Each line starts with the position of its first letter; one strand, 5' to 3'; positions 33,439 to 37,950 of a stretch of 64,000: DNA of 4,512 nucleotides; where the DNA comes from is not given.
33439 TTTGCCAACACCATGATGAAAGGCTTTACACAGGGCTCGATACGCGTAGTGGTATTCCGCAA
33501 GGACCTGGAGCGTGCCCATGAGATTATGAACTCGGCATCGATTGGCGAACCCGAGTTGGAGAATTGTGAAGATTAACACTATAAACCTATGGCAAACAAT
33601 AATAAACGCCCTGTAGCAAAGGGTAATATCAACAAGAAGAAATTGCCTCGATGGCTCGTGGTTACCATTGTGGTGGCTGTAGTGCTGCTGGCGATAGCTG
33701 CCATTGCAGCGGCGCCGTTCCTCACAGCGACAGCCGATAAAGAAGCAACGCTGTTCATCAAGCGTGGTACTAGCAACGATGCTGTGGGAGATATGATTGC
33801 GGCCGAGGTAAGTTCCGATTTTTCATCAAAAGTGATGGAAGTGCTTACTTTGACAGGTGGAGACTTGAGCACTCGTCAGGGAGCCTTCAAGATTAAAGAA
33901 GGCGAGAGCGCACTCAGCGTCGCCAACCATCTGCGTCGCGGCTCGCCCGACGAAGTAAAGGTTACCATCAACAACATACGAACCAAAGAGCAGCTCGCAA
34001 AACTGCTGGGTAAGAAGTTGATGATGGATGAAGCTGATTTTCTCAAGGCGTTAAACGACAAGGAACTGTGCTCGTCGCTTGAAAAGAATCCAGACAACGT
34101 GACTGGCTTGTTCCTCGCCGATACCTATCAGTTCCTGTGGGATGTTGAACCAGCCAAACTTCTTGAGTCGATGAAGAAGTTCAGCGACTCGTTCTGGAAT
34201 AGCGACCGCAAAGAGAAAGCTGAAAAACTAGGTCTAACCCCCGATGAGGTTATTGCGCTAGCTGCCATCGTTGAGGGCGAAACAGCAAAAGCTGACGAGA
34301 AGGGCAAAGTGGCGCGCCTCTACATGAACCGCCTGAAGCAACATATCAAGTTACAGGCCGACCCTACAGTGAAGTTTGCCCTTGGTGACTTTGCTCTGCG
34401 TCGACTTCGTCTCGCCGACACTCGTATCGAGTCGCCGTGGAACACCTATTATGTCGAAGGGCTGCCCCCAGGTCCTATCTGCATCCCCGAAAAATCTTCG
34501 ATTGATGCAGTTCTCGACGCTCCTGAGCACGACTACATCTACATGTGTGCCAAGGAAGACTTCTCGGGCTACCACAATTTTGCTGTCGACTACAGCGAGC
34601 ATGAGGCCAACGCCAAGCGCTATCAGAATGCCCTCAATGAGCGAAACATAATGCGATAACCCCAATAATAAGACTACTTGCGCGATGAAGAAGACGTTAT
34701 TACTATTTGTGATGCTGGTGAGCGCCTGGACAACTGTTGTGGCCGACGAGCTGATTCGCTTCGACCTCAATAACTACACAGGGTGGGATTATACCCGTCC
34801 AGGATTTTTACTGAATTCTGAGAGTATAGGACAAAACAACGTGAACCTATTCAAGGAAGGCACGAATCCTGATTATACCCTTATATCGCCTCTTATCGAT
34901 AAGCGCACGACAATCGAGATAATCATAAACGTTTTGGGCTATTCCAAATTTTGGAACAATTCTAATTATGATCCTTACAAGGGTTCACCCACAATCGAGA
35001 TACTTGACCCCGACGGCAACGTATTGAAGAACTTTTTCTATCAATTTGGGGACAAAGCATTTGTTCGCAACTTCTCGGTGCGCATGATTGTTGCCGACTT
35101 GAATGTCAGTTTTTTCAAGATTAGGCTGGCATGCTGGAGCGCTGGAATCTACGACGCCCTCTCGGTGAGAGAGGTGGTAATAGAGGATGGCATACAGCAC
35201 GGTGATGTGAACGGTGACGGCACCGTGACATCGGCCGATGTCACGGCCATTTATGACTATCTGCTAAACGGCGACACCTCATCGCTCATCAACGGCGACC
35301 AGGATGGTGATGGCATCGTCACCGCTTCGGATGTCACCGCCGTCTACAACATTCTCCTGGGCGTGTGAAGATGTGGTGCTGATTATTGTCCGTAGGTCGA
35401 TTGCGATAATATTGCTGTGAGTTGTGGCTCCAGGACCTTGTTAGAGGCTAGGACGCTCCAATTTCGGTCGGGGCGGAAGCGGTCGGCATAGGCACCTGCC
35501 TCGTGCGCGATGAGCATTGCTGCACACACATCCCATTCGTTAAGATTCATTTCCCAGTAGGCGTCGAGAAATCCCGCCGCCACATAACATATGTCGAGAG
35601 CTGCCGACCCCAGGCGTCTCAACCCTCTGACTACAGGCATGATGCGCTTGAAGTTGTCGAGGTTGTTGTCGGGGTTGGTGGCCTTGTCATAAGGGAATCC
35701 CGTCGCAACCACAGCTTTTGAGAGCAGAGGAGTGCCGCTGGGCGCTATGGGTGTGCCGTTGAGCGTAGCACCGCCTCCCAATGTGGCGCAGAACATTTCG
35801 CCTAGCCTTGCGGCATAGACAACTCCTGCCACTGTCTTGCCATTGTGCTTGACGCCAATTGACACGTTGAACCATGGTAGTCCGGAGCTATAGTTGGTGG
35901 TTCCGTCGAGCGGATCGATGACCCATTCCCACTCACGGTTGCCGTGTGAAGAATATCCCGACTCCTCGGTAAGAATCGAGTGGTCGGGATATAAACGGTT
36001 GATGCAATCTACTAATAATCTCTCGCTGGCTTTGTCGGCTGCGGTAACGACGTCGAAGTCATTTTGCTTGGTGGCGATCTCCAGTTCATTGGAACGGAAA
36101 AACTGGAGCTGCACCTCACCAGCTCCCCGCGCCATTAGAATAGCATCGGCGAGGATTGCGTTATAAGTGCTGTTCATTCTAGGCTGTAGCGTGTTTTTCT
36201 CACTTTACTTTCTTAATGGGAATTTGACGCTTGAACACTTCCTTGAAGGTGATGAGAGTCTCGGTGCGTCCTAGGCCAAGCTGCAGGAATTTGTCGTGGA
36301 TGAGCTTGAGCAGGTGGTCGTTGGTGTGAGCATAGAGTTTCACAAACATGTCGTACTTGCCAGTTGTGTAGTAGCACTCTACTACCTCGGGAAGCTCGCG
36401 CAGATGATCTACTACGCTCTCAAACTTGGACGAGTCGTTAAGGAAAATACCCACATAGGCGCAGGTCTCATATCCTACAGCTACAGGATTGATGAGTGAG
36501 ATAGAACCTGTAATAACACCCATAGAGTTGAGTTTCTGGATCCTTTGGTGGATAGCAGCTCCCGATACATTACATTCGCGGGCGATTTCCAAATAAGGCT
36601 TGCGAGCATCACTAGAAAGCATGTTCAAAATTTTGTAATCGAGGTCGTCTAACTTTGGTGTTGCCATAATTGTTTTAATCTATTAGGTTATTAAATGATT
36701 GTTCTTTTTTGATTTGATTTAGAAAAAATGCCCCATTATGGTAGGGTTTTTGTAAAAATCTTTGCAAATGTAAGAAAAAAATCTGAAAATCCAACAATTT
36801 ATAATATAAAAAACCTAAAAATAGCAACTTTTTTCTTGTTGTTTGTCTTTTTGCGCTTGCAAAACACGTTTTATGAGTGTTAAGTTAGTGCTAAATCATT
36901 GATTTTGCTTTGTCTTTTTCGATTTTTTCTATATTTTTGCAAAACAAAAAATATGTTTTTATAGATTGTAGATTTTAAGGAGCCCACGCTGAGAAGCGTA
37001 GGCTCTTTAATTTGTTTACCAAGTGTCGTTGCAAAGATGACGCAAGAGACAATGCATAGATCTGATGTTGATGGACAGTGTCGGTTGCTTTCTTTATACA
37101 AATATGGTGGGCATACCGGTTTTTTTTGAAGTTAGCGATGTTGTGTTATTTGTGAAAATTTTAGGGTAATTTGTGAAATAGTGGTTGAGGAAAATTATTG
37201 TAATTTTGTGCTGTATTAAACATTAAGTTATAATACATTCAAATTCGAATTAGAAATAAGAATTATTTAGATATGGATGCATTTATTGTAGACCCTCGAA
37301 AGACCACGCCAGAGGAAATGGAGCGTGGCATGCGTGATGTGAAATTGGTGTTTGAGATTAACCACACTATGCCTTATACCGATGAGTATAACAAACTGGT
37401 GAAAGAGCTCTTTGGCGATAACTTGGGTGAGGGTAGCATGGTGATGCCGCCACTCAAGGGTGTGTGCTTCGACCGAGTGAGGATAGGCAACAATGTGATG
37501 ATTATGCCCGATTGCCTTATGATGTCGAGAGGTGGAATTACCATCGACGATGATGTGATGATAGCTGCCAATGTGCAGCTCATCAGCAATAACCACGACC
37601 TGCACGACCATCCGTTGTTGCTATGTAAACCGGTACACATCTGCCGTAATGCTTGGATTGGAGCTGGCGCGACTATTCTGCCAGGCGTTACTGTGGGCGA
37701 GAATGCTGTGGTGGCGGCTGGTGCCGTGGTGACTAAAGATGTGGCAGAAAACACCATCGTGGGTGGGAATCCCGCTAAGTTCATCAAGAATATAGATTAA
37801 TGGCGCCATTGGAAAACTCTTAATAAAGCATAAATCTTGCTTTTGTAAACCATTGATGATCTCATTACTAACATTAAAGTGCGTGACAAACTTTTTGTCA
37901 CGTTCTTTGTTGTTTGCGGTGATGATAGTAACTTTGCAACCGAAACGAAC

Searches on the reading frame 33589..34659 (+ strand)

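Call 25: search_protein_families(library=pfam, proteins=[window:33589-34659:+], max_evalue=0.01)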
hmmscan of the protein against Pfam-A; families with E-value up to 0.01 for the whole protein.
window:33589-34659:+ (356 aa): 1 family
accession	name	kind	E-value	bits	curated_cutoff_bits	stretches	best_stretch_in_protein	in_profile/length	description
PF02618.21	YceG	-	1e-69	235.6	32.4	1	57-344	3-275/275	YceG-like family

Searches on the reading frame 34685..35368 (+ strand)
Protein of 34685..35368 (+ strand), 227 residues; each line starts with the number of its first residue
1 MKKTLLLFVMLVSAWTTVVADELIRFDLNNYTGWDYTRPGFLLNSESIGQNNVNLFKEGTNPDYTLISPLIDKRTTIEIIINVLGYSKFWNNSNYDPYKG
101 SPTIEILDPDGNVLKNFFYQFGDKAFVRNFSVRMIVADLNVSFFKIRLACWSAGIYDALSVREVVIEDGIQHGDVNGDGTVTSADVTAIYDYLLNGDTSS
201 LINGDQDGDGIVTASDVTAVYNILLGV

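Call 25: search_protein_families(library=pfam, proteins=[window:34685-35368:+], max_evalue=0.01)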
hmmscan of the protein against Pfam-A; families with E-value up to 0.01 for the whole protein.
window:34685-35368:+ (227 aa): 3 families
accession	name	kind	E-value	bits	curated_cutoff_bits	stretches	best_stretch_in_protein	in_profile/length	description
PF00404.24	Dockerin_1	-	2.4e-10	40.9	22.9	1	172-225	1-57/57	Dockerin type I domain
PF00036.39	EF-hand_1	-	0.00076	19.3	25.4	0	167-186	3-22/29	EF hand domain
PF13405.12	EF-hand_6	-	0.0073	16.4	25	0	174-189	10-25/30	EF-hand domain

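Call 43: search_protein_families(library=ncbifam, proteins=[window:34685-35365:+], max_evalue=1)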
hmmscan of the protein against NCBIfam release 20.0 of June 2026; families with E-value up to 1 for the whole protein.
window:34685-35365:+ (227 aa): 2 families
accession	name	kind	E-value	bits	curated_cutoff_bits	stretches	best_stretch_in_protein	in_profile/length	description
NF049990.1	CellobisidaseCelK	equivalog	3.9e-05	22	1700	1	167-226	824-884/889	cellulose 1,4-beta-cellobiosidase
NF041540.1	dockerin_GC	domain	0.35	11.3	29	1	174-219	4-58/67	GC-type dockerin domain-anchored protein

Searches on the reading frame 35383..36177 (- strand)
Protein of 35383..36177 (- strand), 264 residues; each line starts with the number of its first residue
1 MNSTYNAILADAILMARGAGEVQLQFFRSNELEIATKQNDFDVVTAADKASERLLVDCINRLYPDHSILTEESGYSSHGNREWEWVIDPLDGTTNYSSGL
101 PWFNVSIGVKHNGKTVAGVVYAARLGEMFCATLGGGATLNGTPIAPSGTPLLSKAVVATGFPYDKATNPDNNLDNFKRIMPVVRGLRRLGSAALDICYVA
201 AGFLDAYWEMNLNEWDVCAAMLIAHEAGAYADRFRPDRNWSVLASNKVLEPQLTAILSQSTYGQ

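Call 25: search_protein_families(library=pfam, proteins=[window:35383-36177:-], max_evalue=0.01)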
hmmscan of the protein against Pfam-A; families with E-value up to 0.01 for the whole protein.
window:35383-36177:- (264 aa): 1 family
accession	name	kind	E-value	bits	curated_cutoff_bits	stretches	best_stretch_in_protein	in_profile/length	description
PF00459.30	Inositol_P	-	1.4e-60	205.5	27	1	12-259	9-268/271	Inositol monophosphatase family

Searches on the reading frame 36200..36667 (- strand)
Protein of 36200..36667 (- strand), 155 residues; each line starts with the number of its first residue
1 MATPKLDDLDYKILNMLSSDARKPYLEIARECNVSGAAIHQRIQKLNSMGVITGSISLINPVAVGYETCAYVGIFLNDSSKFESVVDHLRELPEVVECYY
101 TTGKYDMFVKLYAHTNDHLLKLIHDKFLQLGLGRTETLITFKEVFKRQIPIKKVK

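Call 25: search_protein_families(library=pfam, proteins=[window:36200-36667:-], max_evalue=0.01)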
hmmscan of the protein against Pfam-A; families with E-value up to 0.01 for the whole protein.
window:36200-36667:- (155 aa): 6 families
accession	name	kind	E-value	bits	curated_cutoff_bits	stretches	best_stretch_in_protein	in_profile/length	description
PF01037.27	AsnC_trans_reg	-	2.6e-16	59.7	25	1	72-143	1-73/73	Lrp/AsnC ligand binding domain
PF13404.12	HTH_AsnC-type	-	2.8e-14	53.1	27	1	6-46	1-41/42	AsnC-type helix-turn-helix domain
PF13412.12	HTH_24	-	3.2e-13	49.5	21.9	1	6-53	1-48/48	Winged helix-turn-helix DNA-binding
PF22451.2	NirdL-like_HTH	-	0.0002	21.3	27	1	21-52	15-46/47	Siroheme decarboxylase NirDL-like HTH domain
PF08279.18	HTH_11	-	0.00045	20.5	25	1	13-51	5-44/55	HTH domain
PF12840.13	HTH_20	-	0.0079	16.6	27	0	11-52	7-48/51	Helix-turn-helix domain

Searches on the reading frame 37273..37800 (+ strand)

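Call 25: search_protein_families(library=pfam, proteins=[window:37273-37800:+], max_evalue=0.01)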
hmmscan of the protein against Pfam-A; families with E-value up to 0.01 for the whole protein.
window:37273-37800:+ (175 aa): 3 families
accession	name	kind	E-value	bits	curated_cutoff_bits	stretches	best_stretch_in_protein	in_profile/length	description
PF00132.30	Hexapep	-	3.1e-15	55.6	27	2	121-155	2-36/36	Bacterial transferase hexapeptide (six repeats)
PF14602.12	Hexapep_2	-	6.9e-11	42.1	27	1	120-155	1-34/34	Hexapeptide repeat of succinyl-transferase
PF25084.1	LbH_EIF2B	-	0.0044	17.4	54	0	116-146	74-104/105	EIF2B subunit epsilon LbH domain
